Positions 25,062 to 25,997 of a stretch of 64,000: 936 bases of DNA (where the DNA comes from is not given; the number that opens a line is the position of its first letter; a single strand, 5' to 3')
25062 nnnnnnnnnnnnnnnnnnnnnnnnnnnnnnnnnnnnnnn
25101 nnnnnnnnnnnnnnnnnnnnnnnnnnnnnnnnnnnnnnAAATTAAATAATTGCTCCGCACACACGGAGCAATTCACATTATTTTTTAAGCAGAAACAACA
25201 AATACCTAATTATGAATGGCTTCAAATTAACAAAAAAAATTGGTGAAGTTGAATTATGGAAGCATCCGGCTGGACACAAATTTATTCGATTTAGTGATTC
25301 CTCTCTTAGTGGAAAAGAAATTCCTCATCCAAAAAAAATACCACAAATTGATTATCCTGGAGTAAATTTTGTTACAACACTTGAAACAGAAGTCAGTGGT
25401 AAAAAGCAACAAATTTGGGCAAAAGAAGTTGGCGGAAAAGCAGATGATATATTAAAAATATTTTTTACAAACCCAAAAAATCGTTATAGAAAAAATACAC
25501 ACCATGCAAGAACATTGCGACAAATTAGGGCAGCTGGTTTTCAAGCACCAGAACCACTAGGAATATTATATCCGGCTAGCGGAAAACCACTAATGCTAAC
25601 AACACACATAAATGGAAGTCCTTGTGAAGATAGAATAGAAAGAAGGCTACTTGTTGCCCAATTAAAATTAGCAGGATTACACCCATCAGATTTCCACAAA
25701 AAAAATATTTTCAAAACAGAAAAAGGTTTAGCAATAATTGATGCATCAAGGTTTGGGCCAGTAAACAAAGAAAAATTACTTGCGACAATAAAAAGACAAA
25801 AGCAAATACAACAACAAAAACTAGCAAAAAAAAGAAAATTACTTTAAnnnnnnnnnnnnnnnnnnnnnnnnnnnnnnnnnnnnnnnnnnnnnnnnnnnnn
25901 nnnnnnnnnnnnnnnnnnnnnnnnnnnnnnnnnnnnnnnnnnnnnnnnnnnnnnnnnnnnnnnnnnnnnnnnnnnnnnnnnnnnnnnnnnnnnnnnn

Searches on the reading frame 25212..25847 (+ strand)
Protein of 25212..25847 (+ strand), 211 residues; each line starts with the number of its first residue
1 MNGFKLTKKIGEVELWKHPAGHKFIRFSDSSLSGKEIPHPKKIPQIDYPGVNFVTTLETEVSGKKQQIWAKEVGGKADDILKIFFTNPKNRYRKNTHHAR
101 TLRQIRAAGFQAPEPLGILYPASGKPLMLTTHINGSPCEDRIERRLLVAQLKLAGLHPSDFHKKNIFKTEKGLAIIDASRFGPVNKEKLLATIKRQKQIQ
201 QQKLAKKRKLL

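Call 13: search_protein_families(library=pfam, proteins=[window:25212-25847:+], max_evalue=0.0001)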
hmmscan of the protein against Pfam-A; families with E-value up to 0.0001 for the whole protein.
window:25212-25847:+ (211 aa): 0 families

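Call 19: search_protein_families(library=ncbifam, proteins=[window:25212-25847:+], max_evalue=0.01)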
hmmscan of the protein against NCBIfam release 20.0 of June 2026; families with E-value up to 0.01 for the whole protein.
window:25212-25847:+ (211 aa): 1 family
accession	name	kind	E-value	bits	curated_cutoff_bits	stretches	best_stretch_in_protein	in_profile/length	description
TIGR02721.1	ycfN_thiK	equivalog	0.0057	15.8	299.45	1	142-203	135-196/256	thiamine kinase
